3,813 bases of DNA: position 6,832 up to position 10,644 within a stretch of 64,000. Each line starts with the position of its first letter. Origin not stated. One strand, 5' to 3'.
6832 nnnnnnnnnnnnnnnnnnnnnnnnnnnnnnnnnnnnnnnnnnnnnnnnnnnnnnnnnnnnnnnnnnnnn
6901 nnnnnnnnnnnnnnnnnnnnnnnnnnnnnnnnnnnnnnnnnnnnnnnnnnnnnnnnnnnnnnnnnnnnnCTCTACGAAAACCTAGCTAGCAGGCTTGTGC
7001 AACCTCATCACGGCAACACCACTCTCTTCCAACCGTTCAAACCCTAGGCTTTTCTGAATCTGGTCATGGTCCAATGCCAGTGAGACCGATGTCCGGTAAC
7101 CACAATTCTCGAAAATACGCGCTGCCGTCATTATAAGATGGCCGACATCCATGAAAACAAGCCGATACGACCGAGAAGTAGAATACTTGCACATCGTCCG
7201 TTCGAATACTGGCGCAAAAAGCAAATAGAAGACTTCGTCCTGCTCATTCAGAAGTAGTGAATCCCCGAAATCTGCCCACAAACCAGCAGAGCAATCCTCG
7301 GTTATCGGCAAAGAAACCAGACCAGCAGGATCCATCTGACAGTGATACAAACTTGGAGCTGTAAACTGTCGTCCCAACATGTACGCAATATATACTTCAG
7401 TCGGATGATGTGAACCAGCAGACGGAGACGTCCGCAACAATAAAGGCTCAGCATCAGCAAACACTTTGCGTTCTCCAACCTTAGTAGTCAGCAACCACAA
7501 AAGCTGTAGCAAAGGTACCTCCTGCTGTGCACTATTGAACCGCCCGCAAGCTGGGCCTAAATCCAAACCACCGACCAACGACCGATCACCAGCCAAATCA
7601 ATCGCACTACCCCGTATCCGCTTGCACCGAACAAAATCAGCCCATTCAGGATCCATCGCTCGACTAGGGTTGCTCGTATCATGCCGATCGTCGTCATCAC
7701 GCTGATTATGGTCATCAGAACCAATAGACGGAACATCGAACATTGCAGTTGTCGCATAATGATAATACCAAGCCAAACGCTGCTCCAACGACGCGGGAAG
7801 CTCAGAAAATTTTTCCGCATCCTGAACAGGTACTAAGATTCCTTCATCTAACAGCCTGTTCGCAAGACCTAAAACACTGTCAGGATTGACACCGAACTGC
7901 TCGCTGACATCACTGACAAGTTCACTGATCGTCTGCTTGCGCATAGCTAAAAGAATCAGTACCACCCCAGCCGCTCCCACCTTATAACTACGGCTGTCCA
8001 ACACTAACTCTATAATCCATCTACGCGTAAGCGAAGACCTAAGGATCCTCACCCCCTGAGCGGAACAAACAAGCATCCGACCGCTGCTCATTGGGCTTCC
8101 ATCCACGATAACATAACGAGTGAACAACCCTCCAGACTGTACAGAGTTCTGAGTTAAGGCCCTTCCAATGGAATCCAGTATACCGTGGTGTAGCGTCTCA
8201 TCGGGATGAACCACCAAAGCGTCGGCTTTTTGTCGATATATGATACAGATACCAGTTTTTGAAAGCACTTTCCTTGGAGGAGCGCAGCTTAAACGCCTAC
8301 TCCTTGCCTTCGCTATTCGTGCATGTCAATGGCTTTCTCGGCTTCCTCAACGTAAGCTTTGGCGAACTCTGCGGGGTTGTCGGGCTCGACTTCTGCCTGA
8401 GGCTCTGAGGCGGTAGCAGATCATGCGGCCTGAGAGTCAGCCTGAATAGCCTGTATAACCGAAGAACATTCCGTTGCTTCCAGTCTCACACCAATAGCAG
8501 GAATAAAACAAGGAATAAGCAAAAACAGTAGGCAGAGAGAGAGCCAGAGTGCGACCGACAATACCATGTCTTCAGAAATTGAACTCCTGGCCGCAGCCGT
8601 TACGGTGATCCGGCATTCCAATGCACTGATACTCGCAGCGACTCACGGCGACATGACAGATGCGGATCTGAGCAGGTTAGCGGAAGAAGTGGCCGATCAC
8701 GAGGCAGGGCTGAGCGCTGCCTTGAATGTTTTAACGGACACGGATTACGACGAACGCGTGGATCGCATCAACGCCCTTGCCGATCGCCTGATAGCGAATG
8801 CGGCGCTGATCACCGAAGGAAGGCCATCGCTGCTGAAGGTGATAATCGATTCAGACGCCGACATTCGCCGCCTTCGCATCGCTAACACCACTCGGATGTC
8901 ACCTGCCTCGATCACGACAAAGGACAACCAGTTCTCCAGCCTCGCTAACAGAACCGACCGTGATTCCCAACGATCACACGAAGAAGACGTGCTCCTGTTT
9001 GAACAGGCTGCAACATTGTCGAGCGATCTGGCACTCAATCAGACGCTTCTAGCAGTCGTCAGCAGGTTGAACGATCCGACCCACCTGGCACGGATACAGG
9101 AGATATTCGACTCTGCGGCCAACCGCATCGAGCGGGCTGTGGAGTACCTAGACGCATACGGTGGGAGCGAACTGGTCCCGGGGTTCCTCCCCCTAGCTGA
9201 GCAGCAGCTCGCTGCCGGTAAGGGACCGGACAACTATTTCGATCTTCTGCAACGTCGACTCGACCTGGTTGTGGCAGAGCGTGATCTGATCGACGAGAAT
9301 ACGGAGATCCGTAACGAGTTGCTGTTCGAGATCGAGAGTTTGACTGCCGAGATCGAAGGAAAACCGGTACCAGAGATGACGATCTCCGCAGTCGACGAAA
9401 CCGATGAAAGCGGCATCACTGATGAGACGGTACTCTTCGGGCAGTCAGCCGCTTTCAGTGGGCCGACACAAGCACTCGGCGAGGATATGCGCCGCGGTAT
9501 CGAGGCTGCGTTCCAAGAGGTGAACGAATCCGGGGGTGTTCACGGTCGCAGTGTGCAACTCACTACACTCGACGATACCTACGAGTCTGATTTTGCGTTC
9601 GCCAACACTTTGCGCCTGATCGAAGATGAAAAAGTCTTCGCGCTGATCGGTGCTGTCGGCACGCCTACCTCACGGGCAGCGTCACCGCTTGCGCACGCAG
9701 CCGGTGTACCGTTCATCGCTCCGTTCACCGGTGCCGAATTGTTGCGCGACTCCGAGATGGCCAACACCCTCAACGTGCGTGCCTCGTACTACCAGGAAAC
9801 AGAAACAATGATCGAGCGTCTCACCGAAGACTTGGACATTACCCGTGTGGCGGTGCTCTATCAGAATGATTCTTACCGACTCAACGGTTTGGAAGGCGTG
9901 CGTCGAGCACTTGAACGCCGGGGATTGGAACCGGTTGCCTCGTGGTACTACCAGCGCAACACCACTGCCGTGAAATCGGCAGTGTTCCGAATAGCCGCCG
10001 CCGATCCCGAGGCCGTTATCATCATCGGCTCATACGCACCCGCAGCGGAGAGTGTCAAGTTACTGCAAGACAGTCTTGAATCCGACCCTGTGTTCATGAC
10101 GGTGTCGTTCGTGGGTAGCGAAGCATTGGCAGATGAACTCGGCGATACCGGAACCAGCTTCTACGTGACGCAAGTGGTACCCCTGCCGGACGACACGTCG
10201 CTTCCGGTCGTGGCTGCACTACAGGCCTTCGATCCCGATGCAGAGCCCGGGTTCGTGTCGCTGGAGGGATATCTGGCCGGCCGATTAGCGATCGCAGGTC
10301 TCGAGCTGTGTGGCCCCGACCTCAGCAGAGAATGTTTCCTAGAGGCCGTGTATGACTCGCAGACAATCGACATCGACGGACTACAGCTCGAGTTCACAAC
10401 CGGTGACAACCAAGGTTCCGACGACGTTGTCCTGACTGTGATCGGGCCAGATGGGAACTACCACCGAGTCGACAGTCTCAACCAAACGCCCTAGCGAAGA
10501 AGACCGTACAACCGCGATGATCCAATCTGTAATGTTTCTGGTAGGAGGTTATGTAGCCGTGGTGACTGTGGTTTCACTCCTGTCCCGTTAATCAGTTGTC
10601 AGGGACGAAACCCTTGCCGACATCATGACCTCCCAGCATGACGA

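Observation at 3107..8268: YcaO-less pair of SagB-type proteins (one with an RRE-like N-domain) co-oriented with a PLP decarboxylase and a nucleotidyltransferase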

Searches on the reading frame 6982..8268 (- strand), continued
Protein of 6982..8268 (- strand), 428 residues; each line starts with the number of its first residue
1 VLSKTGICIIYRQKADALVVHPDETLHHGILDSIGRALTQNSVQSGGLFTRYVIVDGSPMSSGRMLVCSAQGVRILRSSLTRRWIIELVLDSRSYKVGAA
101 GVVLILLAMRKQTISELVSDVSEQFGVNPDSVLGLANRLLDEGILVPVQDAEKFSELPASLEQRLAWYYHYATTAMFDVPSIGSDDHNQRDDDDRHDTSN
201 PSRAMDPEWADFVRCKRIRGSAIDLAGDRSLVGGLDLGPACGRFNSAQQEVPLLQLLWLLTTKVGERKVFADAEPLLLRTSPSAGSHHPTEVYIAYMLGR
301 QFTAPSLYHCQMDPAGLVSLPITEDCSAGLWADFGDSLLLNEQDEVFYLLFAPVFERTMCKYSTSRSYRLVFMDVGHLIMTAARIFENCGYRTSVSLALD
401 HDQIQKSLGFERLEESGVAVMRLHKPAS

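Call 56: fold_search(model_id=the predicted structure, library=pdb)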
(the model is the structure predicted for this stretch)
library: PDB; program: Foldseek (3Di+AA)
matches with E <= 10: 388; with E <= 0.001: 14
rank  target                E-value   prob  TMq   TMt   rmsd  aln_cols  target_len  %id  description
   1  8pz5_A                1.7e-12  1.00  0.52  0.44   8.8       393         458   14  Structure of ThcOx, solved at wavelength 3.099 A (released 2023-10-25)
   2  7ly7_B                1.9e-12  1.00  0.37  0.41  18.4       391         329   14  Crystal structure of the elongation module of the bacillamide NRPS, BmdB, in complex with the oxidase BmdC (released 2022-02-02)
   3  7ly4_A                4.0e-11  1.00  0.36  0.40  18.4       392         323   14  Cryo-EM structure of the elongation module of the bacillamide NRPS, BmdB, in complex with the oxidase, BmdC (released 2022-02-02)
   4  5lq4_B                7.1e-11  1.00  0.48  0.39  19.0       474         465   14  The Structure of ThcOx, the First Oxidase Protein from the Cyanobactin Pathways (released 2016-11-09)
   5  5lq4_A                3.6e-10  1.00  0.51  0.43   8.4       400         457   14  The Structure of ThcOx, the First Oxidase Protein from the Cyanobactin Pathways (released 2016-11-09)
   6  6gos_C                1.9e-09  1.00  0.38  0.50  21.2       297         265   15  E. coli Microcin synthetase McbBCD complex with pro-MccB17 bound (released 2019-01-30)
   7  6grh_C                2.3e-09  1.00  0.36  0.48  14.7       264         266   16  E. coli Microcin synthetase McbBCD complex with truncated pro-MccB17 bound (released 2019-01-30)
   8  3eo7                  6.7e-09  1.00  0.42  0.33   4.1       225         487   23  Crystal structure of a putative nitroreductase (ava_2154) from anabaena variabilis atcc 29413 at 1.80 A resolution (released 2008-10-28)
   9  3hj9_B                1.3e-07  1.00  0.35  0.59   8.2       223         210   18  Crystal structure of a putative nitroreductase (reut_a1228) from ralstonia eutropha jmp134 at 2.00 A resolution (released 2009-06-16)
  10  3hj9_A                5.6e-07  1.00  0.35  0.57   8.4       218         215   18  Crystal structure of a putative nitroreductase (reut_a1228) from ralstonia eutropha jmp134 at 2.00 A resolution (released 2009-06-16)
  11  7ly5_B                2.4e-06  1.00  0.36  0.66  11.1       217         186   16  Proteolyzed crystal structure of the bacillamide NRPS, BmdB, in complex with the oxidase BmdC (released 2022-02-02)
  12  3hoi                  8.6e-06  1.00  0.33  0.59   9.0       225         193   11  Crystal structure of FMN-dependent nitroreductase BF3017 from Bacteroides fragilis NCTC 9343 (YP_212631.1) from Bacteroi (released 2009-06-23)
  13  8cqs_A                1.7e-05  1.00  0.34  0.60   7.9       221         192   13  Flavin mononucleotide-dependent nitroreductase B.thetaiotaomicron (BT_0217) (released 2024-03-27)
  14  8cqs_B                8.9e-05  1.00  0.35  0.62   7.7       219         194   14  Flavin mononucleotide-dependent nitroreductase B.thetaiotaomicron (BT_0217) (released 2024-03-27)
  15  2r01                  2.1e-03  1.00  0.22  0.39   4.0       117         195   15  Crystal structure of a putative fmn-dependent nitroreductase (ct0345) from chlorobium tepidum tls at 1.15 A resolution (released 2007-09-04)
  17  5sxy_MODEL_1_A        3.1e-03  1.00  0.19  0.62   2.9        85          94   14  The solution NMR structure for the PqqD truncation of Methylobacterium extorquens PqqCD representing a functio (released 2017-05-24)
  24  5v1u_B                8.4e-03  1.00  0.18  0.63   5.0        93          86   12  TbiB1 in Complex with the TbiA(beta) Leader Peptide (released 2018-09-05)
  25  5v1v_A                9.4e-03  1.00  0.18  0.64   3.2        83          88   12  TbiB1 in Complex with the TbiA(alpha) Leader Peptide (released 2018-09-05)
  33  6jx3_B                1.2e-02  1.00  0.19  0.65   3.0        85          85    6  Lasso peptide synthetase B1 complexed with the leader peptide (released 2019-06-26)
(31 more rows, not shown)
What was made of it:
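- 6982..8091 (-): Gene A: RRE-like N-domain (about 7816-8091) plus SagB/McbC-type FMN dehydrogenase domain (about 6982-7524). 369 aa from ATG 8091. Foldseek: ThcOx E 1.7e-12, BmdC, McbC, and PqqD/TbiB1 for the N-domain (call 56).
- On TOMM/LAP-type azole RiPP cluster: Fold matches are ThcOx, BmdC and McbC at E 1e-12 to 1e-9 (call 56).
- On RiPP recognition element (PqqD-like wHTH): Foldseek hits PqqD 5sxy, TbiB1 5v1u/5v1v, lasso B1 6jx3 and TigE over ~85 residues, rmsd 2.4-3.2 A (call 56).
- Closest known: ThcOx / cyanobactin azoline oxidases. Same: It is the best structural match to A (Foldseek E 1.7e-12, call 56).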

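Call 72: list_cluster_members(proteins=[P0130, P0131, P0132, P0134, P0135, P0140, P0173, P0203, P0129, P0150])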
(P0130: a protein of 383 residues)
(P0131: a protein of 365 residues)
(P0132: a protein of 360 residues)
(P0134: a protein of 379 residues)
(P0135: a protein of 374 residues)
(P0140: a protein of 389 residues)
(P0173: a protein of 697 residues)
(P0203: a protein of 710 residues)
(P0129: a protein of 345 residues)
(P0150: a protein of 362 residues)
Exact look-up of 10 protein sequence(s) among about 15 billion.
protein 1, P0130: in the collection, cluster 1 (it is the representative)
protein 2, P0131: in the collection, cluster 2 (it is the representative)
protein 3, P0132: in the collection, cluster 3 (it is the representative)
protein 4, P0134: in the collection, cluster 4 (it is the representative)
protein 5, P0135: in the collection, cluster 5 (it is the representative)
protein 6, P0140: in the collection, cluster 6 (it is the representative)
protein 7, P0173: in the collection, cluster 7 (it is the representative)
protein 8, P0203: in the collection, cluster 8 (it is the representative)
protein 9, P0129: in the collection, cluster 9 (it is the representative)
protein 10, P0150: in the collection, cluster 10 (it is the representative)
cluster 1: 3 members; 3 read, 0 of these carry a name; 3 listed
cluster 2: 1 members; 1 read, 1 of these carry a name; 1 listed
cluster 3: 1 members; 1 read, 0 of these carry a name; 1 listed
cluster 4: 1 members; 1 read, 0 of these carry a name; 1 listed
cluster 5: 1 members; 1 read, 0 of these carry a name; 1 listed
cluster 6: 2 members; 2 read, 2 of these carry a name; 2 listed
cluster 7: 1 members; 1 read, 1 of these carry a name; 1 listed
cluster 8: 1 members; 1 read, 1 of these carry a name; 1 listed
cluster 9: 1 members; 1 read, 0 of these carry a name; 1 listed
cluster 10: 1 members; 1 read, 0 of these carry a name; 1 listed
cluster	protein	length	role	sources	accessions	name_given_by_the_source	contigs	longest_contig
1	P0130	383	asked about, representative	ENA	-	-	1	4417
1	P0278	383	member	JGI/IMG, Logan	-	-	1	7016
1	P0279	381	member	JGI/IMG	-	-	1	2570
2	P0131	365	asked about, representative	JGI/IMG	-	SagB-type dehydrogenase family enzyme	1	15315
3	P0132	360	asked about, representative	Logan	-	-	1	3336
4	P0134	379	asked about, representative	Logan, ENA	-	-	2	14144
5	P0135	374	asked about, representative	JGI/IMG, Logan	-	-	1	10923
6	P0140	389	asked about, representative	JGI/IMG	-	SagB-type dehydrogenase family enzyme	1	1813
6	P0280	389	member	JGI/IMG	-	SagB-type dehydrogenase family enzyme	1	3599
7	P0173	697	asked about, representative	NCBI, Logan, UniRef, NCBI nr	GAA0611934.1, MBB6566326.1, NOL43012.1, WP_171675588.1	hypothetical protein HPO96_22445 [Kribbella sandramycini] | SagB-type dehydrogenase family enzyme n=1 Tax=Kribbella sandramycini TaxID=60450 ... | hypothetical protein [Kribbella sandramycini]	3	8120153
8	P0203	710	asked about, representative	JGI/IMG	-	SagB-type dehydrogenase family enzyme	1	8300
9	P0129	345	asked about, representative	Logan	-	-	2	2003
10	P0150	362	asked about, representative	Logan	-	-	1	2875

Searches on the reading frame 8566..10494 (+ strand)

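Call 3: search_protein_families(library=pfam, proteins=[window:8566-10494:+], max_evalue=0.1)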
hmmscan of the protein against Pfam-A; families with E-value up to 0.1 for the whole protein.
window:8566-10494:+ (642 aa): 3 families
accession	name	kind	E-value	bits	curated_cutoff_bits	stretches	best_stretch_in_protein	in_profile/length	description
PF13458.12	Peripla_BP_6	-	1.4e-46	160.2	31.7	1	292-629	5-341/343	Periplasmic binding protein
PF01094.35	ANF_receptor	-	1.6e-11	44.3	25.4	1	312-491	6-187/353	Receptor family ligand binding region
PF13433.12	Peripla_BP_5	-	2.2e-06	27.4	27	1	298-485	10-193/363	Periplasmic binding protein domain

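Call 4: search_protein_families(library=ncbifam, proteins=[window:8566-10494:+], max_evalue=0.1)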
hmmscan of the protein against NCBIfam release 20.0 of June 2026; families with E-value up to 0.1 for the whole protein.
window:8566-10494:+ (642 aa): 3 families
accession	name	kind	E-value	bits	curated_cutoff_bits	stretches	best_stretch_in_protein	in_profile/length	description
NF011933.0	PRK15404.1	subfamily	5.7e-12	45.4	477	1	286-573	24-309/370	high-affinity branched-chain amino acid ABC transporter substrate-binding protein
TIGR03407.1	urea_ABC_UrtA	exception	5.5e-05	22.2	492.75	1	304-482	15-191/361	urea ABC transporter substrate-binding protein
TIGR03669.1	urea_ABC_arch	equivalog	0.0001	21.4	494.8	1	298-376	10-88/375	urea ABC transporter substrate-binding protein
